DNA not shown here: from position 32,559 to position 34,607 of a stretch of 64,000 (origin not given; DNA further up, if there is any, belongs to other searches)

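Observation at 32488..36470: AT-rich accessory island between mgtA and PBP2 carrying an OLD-family nuclease and two orphan genes (candidate defence locus)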

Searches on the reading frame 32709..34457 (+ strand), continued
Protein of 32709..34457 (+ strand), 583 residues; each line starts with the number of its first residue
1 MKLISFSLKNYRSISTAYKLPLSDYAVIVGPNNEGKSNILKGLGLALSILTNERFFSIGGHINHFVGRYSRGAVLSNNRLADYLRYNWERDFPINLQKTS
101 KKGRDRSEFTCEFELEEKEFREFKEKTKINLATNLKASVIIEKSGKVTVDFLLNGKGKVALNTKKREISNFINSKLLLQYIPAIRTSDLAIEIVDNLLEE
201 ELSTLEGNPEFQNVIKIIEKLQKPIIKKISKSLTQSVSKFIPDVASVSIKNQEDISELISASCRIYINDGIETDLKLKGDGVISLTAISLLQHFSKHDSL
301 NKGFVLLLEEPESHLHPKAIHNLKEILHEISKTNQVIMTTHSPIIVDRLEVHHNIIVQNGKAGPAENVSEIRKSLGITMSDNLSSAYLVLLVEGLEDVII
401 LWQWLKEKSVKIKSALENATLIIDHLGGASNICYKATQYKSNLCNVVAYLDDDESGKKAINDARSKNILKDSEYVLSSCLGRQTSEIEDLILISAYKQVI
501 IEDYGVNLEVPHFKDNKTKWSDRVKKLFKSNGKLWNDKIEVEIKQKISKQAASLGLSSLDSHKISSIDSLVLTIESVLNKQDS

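Call 41: search_protein_families(library=pfam, proteins=[L006:4349-5881:+, L006:1203-2591:+, L015:3926-5623:+, L009:6367-7941:+, L011:6475-7983:+, L017:4880-7900:+, L017:9824-10882:+, L007:6103-7365:+, L008:5207-5785:+, L010:7170-7757:+], max_evalue=0.001)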
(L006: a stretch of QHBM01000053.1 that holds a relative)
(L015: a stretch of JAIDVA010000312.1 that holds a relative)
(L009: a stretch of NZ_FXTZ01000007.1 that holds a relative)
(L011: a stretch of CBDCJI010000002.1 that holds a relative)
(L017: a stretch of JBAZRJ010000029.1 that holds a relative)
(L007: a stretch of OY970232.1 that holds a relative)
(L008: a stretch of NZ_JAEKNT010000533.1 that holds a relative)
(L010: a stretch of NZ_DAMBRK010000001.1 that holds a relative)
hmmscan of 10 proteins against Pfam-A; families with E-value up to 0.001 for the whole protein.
L006:4349-5881:+ (511 aa): 4 families
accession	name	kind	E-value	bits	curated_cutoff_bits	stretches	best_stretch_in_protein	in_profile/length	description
PF02384.22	N6_Mtase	-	2.8e-66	224.4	20.4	1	128-417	3-273/311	N-6 DNA Methylase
PF12161.14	HsdM_N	-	5.9e-10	40.3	24.5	1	11-114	1-132/135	HsdM N-terminal domain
PF01170.24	UPF0020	-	8e-09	35.9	22.3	1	159-272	16-134/197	RMKL-like, methyltransferase domain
PF07669.17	Eco57I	-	4.7e-07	30.5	25.3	1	255-355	70-165/171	Eco57I restriction-modification methylase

L006:1203-2591:+ (463 aa): 1 family
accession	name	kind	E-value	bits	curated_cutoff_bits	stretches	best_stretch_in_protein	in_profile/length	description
PF01420.25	Methylase_S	-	3.6e-15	57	22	1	14-173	1-151/168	Type I restriction modification DNA specificity domain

L015:3926-5623:+ (566 aa): 3 families
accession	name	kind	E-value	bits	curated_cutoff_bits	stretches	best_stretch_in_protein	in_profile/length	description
PF00239.26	Resolvase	-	1.2e-30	107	23.3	1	4-143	2-140/145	Resolvase, N terminal domain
PF07508.19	Recombinase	-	1.3e-16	61.1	21.1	1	169-256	1-102/102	Recombinase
PF13408.12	Zn_ribbon_recom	-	7e-11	42.8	25.3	1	271-329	2-57/58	Recombinase zinc beta ribbon domain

L009:6367-7941:+ (525 aa): 1 family
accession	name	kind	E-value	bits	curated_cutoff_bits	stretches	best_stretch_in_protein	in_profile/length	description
PF13289.12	SIR2_2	-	1e-22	81.2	24.5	1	136-237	2-107/141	SIR2-like domain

L011:6475-7983:+ (503 aa): 1 family
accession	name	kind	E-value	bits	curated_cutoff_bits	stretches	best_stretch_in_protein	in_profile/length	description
PF01420.25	Methylase_S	-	2.1e-12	48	22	1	76-213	28-151/168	Type I restriction modification DNA specificity domain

L017:4880-7900:+ (1007 aa): 6 families
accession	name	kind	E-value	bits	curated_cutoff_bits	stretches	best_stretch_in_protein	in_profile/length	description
PF12008.13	EcoR124_C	-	3.8e-67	227.1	23.1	1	744-1003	1-260/260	Type I restriction and modification enzyme - subunit R C terminal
PF22679.2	T1R_D3-like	-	7e-60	202.4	27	1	560-723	2-158/158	Type I restriction enzyme subunit R domain 3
PF18766.7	SWI2_SNF2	-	1.2e-55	189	26.7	1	291-506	1-196/221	SWI2/SNF2 ATPase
PF04313.20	HSDR_N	-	9e-49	166.5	25.1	1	29-219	1-197/198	Type I restriction enzyme R protein N terminus (HSDR_N)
PF04851.21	ResIII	-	2.5e-39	135.3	22.5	1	287-455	3-163/164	Type III restriction enzyme, res subunit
PF00270.35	DEAD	-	5.7e-10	39.6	26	1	324-455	22-161/167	DEAD/DEAH box helicase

L017:9824-10882:+ (353 aa): 2 families
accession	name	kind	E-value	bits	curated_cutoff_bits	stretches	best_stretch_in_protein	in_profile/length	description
PF00069.31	Pkinase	-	9.3e-21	74.8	31.7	1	64-319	27-255/263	Protein kinase domain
PF07714.23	PK_Tyr_Ser-Thr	-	5.6e-09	36.1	23.1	1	81-191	47-150/258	Protein tyrosine and serine/threonine kinase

L007:6103-7365:+ (421 aa): 2 families
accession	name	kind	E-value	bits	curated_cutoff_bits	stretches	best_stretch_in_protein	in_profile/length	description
PF08843.17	AbiEii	-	1.1e-41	143.8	22.5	1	47-274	7-236/238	Nucleotidyl transferase AbiEii toxin, Type IV TA system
PF13280.12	WYL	-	9.2e-06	26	21.8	1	321-383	3-70/70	WYL domain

L008:5207-5785:+ (193 aa): 6 families
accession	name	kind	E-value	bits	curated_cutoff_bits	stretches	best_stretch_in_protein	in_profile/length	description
PF13412.12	HTH_24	-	3.4e-12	46.2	21.9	1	8-52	4-48/48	Winged helix-turn-helix DNA-binding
PF01047.28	MarR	-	2.4e-08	34.2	24.6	1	7-52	3-48/59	MarR family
PF12802.13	MarR_2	-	2.5e-08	34.4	27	1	6-55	4-54/61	MarR family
PF01978.25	TrmB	-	6.8e-06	26.3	25.6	1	10-59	11-60/68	Sugar-specific transcriptional regulator TrmB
PF13601.12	HTH_34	-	0.00026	21.5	27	1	10-56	3-49/80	Winged helix DNA-binding domain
PF09012.17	FeoC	-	0.00067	20.2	21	0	13-54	6-47/69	FeoC like transcriptional regulator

L010:7170-7757:+ (196 aa): 1 family
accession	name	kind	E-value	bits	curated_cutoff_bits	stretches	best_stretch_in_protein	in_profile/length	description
PF14163.11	SieB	-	1.4e-25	90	26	1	20-140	3-123/147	Super-infection exclusion protein B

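Call 42: find_encoding_contigs(protein=P0078, flank=8000, max_places=2)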
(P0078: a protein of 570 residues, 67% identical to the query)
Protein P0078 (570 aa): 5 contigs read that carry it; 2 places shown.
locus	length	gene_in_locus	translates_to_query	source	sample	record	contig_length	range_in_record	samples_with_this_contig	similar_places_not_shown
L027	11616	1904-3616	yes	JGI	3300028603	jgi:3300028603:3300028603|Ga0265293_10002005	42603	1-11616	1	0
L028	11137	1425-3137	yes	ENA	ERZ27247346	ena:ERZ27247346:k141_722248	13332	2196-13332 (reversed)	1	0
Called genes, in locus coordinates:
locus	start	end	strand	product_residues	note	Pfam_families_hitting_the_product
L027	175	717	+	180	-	PF11066:DUF2867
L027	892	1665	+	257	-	-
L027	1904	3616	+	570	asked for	PF02463:SMC_N (weak), PF13175:AAA_15, PF13304:AAA_21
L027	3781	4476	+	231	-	-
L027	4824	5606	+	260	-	-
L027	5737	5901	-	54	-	-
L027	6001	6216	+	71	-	PF13443:HTH_26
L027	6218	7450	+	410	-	PF00145:DNA_methylase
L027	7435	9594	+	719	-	PF13589:HATPase_c_3, PF02518:HATPase_c (weak)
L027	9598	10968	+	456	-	-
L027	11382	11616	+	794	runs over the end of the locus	PF04313:HSDR_N (weak), PF13588:HSDR_N_2 (weak), PF00270:DEAD, PF04851:ResIII, PF18766:SWI2_SNF2, PF08463:EcoEI_R_C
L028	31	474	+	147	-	-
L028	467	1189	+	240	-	-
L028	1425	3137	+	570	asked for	PF02463:SMC_N (weak), PF13175:AAA_15, PF13304:AAA_21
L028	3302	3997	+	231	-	-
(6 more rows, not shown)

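Call 43: find_encoding_contigs(protein=P0065, flank=8000, max_places=2)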
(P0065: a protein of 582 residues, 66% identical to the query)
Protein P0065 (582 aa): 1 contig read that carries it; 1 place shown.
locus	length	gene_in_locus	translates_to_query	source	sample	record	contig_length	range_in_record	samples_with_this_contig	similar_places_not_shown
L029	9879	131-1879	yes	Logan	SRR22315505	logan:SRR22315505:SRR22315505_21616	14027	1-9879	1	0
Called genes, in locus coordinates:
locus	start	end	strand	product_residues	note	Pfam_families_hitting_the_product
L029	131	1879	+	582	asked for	PF02463:SMC_N, PF11398:DUF2813 (faint), PF13175:AAA_15, PF13304:AAA_21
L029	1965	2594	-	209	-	-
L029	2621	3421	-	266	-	PF02498:Bro-N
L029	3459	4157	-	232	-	PF01863:YgjP-like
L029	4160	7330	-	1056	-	PF04313:HSDR_N, PF00270:DEAD (weak), PF04851:ResIII, PF18766:SWI2_SNF2, PF22679:T1R_D3-like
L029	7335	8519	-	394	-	PF01420:Methylase_S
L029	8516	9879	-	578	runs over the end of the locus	PF02463:SMC_N (faint), PF11398:DUF2813 (faint), PF13175:AAA_15, PF13476:AAA_23, PF13304:AAA_21 (weak), PF13175:AAA_15, PF20469:OLD-like_TOPRIM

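Call 86: search_dna_similar(query=window:32709-34457:+, collection=phages, mode=protein, max_rows=10)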
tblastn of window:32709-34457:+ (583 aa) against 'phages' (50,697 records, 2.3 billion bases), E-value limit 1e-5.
Records with a match: 1; places in all: 1; records where one place covers at least 80% of the query: 0.
Best place of each record, by identity: <60% 1.
By first word of the organism name: Bacteriophage 1.
By host as written in the record: - 1.
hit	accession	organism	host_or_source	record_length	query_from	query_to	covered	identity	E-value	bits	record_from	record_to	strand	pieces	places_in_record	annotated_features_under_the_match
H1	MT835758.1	Bacteriophage sp.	human fecal samples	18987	319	563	42%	25.6%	5e-7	59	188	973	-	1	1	record has no annotation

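Call 89: find_related_loci(query=window:32709-34457:+, collection=viral_contigs, flank=6000)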
Query window:32709-34457:+ (583 aa) in viral_contigs; peptide patterns used: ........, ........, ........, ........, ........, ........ (x = any residue, [..] = any of these).
1 stretches matched a pattern, but none encodes a relative of the query by tblastn (E <= 1e-3).

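Call 96: list_cluster_members(proteins=[P0060, P0001, P0059, P0003, P0034])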
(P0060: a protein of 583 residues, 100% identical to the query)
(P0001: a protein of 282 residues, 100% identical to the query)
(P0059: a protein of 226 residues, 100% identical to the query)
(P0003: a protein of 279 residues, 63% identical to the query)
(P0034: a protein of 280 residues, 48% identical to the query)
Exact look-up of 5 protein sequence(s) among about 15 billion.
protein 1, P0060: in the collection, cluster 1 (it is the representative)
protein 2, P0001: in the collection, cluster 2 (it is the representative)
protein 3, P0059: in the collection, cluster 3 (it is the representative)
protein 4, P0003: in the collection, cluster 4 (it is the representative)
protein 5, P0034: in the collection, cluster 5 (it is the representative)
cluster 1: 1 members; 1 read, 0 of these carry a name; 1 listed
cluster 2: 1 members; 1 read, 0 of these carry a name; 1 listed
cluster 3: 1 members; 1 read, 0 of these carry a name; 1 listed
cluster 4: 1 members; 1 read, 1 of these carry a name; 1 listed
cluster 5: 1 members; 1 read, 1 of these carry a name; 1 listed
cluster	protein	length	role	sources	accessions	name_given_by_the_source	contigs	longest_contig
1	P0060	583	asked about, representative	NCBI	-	-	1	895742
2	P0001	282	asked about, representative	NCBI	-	-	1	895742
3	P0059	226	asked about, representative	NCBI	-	-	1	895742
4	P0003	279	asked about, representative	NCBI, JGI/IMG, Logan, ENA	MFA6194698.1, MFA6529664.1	MAG: hypothetical protein WC719_03070 [Patescibacteria group bacterium] | hypothetical protein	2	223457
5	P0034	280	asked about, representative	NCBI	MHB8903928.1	MAG: class 1 isoprenoid biosynthesis enzyme [Patescibacteria group bacterium]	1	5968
